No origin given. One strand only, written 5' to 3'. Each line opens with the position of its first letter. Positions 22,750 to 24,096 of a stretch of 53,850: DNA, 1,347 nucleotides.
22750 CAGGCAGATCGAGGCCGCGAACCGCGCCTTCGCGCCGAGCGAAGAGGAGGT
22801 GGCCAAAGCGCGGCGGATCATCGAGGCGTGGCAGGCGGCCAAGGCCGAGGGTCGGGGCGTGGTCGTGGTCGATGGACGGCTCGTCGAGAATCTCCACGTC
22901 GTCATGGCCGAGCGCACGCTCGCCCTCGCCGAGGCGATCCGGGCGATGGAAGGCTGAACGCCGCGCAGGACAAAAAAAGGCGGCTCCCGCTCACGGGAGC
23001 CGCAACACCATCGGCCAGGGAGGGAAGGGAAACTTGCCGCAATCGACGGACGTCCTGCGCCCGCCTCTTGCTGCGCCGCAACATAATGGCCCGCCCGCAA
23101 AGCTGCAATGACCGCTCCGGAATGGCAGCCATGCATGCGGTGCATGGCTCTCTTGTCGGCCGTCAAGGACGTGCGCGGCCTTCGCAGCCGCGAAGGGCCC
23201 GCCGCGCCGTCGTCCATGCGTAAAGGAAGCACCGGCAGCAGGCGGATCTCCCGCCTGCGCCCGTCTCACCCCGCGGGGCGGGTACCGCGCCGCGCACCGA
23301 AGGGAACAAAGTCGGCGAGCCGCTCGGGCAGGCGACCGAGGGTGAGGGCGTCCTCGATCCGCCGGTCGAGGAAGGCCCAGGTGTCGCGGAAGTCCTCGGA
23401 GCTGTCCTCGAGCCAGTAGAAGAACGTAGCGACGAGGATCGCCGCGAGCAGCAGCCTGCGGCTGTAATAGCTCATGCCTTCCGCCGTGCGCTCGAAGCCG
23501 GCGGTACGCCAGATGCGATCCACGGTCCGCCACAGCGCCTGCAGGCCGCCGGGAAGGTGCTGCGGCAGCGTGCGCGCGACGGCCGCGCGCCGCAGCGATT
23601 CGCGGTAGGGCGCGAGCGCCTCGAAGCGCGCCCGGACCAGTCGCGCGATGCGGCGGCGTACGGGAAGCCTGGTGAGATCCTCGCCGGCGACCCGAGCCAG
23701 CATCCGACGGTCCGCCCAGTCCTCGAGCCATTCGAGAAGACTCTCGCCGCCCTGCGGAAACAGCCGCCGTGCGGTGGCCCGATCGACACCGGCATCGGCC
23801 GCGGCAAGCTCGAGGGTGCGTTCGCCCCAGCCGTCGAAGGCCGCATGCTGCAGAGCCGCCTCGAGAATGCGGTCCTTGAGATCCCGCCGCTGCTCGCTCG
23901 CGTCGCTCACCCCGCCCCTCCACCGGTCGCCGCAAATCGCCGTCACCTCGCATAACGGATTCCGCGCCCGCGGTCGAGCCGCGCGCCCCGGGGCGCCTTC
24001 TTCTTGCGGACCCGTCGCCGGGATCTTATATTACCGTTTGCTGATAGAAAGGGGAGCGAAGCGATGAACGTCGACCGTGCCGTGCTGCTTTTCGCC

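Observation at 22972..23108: Candidate ~100-nt sRNA: orphan promoter, C/U-rich anti-Shine-Dalgarno tract and strong terminator in the longest non-coding gap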

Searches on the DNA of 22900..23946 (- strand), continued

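Call 45: search_rna_families(sources=[L047, L065, L003, L048], threshold=evalue, max_evalue=10, show_alignments=3)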
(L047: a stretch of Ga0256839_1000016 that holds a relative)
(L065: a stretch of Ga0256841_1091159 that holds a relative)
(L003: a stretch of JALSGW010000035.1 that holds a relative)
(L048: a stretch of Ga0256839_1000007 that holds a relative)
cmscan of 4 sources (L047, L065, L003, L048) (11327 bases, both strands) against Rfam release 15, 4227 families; matches with E-value up to 10: 15.
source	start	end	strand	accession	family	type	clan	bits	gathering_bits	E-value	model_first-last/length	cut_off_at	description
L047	1177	1262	+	RF02651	SorY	Gene; sRNA;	-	29.9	111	0.0081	1-83/83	no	Singlet oxygen resistance RNA Y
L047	1180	1210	+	RF01340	CRISPR-DR29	Gene; CRISPR;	-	22.4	39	0.56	1-37/37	no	CRISPR RNA direct repeat element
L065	996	1086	-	RF03147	RAGATH-10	Gene; sRNA;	-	21.9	41.2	2.1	1-82/82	no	RAGATH-10 RNA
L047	181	241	-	RF04076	mir-H11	Gene; miRNA;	-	21.6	70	5.1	1-72/72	no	mir-H11 microRNA precursor family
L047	1196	1270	+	RF00519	suhB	Gene; sRNA;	CL00108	21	41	1.2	1-77/77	no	Makes More Granules Regulator RNA (mmgR)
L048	2400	2510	-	RF03329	mir-4743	Gene; miRNA;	-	19.6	72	4.2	1-101/101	no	mir-4743 microRNA precursor family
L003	2241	2323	+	RF00519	suhB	Gene; sRNA;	CL00108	18.6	41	4.8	1-77/77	no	Makes More Granules Regulator RNA (mmgR)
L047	1415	1485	-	RF02791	CcsR1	Gene; sRNA;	-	18.5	65.3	1.1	1-83/83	no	Conserved CCUCCUCCC motif stress-induced RNA 1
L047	1965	2037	-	RF03970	mir-2766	Gene; miRNA;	-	18.4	60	6.3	1-68/68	no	mir-2766 microRNA precursor family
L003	1956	2017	+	RF02507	Atu_Ti3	Gene; sRNA;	-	18.1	50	8.2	1-89/89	no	Rhizobiales sRNA Atu_Ti3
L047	1385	1448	+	RF02791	CcsR1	Gene; sRNA;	-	18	65.3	1.6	1-83/83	no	Conserved CCUCCUCCC motif stress-induced RNA 1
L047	1208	1261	+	RF02784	SorX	Gene; sRNA;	-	17.2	46.6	3.5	1-73/73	no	Singlet oxygen resistance RNA X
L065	251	312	+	RF02791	CcsR1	Gene; sRNA;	-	17.2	65.3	2.6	1-83/83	no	Conserved CCUCCUCCC motif stress-induced RNA 1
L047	1204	1262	+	RF02837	anti-hemB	Gene; sRNA;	-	15.7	49.5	9.6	1-81/81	no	Burkholderia RNA 7 (anti-hemB)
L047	924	973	-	RF01149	sR10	Gene; snRNA; snoRNA; CD-box;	-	14.9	45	5.8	1-54/54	no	Small nucleolar RNA sR10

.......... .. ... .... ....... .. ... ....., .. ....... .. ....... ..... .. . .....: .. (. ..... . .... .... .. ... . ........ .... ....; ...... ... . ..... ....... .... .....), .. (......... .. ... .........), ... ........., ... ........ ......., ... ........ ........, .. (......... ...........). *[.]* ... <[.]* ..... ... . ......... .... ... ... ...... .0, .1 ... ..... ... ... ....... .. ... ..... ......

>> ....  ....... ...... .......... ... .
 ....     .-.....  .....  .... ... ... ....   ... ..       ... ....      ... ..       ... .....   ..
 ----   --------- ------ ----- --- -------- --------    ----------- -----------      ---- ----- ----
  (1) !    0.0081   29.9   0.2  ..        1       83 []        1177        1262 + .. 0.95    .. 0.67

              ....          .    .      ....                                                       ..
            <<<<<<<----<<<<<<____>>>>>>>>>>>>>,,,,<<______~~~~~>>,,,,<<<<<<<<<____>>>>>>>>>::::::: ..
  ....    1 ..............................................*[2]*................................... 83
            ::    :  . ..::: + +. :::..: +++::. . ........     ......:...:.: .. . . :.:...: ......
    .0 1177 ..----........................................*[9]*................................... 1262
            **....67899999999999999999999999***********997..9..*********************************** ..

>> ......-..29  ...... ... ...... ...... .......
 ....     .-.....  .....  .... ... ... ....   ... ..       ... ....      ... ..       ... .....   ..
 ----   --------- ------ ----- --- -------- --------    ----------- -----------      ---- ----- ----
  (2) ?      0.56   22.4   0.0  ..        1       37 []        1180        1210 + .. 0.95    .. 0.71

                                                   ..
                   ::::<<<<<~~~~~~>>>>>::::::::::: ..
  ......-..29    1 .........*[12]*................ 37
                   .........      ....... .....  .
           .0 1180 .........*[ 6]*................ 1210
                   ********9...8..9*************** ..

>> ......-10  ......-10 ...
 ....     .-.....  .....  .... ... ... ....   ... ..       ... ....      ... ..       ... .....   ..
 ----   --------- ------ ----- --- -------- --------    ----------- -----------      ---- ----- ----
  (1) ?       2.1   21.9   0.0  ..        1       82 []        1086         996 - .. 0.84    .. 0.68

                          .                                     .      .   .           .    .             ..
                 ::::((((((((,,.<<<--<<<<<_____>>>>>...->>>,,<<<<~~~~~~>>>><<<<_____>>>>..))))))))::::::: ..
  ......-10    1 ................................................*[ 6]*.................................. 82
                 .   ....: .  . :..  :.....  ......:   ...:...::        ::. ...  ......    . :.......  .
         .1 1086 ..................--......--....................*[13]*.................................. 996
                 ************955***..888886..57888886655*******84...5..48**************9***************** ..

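Call 54: search_dna_similar(query=window:22965-23150:-, collection=plasmids, mode=distant, max_evalue=1, max_rows=30)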
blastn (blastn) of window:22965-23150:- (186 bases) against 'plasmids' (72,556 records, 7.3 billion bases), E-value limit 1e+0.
Records with a match: 1; places in all: 1; records where one place covers at least 80% of the query: 0.
Best place of each record, by identity: 80-90% 1.
By first word of the organism name: Burkholderia 1.
By predicted mobility (MOB-suite, as given by PLSDB): non-mobilizable 1.
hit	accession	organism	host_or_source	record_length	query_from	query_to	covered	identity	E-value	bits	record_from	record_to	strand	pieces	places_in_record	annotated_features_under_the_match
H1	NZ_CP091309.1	Burkholderia pyrrocinia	-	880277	53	84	17%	87.5%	5e-1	41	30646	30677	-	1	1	UPF0182 family protein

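Call 66: build_rna_model(alignment_id=A6)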
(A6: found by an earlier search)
Model R2 built from alignment A6 (8 sequences, 127 columns); structure: stored with the alignment.
model positions 100; base pairs 23; branch points 1; effective number of sequences 1.39; information 0.59 bits per position. Calibrated on 0.2 Mb of random sequence (short: E-values are rough).
structure used (alignment columns):
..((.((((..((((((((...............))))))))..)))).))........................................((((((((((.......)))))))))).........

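Call 67: search_with_rna_model(model_id=R2, sources=[window, L087, L088, L089, L090, L091, L092, L093, L001, L002, L004, L005, L006, L007, L008, L009, L010, L011, L012, L013, L014, L015, L016, L017, L018, L019, L020, L021, L022, L023, L024, L025, L026, L027, L028, L029, L030, L031, L032, L003, L040, L047, L048, L065, L082], max_evalue=10, show_alignments=0)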
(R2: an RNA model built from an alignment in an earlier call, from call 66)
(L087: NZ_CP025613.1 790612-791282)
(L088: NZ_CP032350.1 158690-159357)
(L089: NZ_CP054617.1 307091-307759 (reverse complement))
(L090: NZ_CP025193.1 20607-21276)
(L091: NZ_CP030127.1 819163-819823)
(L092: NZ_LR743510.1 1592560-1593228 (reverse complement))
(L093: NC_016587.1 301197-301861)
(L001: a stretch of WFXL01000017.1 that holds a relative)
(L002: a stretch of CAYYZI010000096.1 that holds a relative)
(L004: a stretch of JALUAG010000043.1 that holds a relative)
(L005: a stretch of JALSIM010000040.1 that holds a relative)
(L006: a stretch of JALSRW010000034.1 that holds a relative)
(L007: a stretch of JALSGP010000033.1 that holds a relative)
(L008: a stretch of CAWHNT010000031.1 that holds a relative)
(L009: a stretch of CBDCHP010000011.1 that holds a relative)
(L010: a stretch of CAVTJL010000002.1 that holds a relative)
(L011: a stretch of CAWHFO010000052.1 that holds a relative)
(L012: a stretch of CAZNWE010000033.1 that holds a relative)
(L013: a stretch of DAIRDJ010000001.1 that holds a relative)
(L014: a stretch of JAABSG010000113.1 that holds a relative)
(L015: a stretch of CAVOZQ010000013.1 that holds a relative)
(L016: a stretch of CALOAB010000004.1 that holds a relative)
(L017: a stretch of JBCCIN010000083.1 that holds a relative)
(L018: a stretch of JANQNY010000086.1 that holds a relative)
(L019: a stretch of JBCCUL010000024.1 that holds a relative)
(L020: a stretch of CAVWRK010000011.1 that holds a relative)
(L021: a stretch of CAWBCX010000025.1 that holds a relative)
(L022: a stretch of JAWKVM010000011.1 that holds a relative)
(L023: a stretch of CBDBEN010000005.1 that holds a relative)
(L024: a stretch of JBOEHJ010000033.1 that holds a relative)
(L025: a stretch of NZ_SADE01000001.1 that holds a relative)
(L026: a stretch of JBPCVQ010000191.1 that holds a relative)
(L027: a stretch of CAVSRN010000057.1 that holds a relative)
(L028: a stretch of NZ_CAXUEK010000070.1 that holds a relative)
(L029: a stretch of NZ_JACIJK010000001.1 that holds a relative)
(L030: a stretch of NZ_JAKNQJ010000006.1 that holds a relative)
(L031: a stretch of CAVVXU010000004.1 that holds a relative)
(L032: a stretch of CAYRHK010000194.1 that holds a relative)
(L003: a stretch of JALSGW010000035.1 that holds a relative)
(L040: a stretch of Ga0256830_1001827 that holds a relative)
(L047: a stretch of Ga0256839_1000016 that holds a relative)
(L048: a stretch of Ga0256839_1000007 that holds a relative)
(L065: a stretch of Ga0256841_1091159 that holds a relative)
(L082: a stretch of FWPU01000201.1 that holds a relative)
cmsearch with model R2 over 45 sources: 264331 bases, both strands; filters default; matches with E-value up to 10: 21.
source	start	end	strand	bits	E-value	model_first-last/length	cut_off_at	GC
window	22971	23076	-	104.7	1.6e-20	1-100/100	no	0.66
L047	1349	1451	+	95.8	1.4e-18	1-100/100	no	0.64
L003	2214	2317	+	92.1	9.3e-18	1-100/100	no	0.62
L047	1164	1264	+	91.7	1.1e-17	1-100/100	no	0.68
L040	13338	13439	+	89.5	3.4e-17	1-100/100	no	0.66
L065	211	313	+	88.1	6.9e-17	1-100/100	no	0.65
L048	2449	2549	-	86.7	1.4e-16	1-100/100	no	0.66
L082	3434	3531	+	75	4.9e-14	1-100/100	no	0.68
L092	274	366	+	18.5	0.11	1-100/100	no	0.63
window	47205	47272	-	17.2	0.2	1-100/100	no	0.66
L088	280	364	+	17.2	0.21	1-100/100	no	0.55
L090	277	366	+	15.8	0.42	1-100/100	no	0.59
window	23166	23266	-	15.6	0.47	1-100/100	no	0.73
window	50963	51051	+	13.8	1.2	1-100/100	no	0.7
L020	2870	2961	-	13.5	1.4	1-100/100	no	0.75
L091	280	359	+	12.9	1.8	1-100/100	no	0.61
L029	1615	1704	+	11.3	4.1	1-100/100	no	0.69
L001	1016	1060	-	10.3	6.8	41-91/100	no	0.82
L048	2389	2489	+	10.2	7.2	1-100/100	no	0.67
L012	4577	4679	+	10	8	1-100/100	no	0.72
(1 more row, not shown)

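Call 77: search_with_rna_model(model_id=R2, sources=[L094, L095, L096, L097, L098], max_evalue=1)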
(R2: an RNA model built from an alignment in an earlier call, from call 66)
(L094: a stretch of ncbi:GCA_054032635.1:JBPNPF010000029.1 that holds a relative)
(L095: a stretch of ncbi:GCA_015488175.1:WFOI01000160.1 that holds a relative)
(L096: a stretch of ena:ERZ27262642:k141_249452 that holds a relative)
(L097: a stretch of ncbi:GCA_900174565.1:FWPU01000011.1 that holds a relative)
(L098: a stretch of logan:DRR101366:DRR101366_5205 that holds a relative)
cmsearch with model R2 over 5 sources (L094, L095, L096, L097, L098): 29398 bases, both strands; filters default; matches with E-value up to 1: 0.
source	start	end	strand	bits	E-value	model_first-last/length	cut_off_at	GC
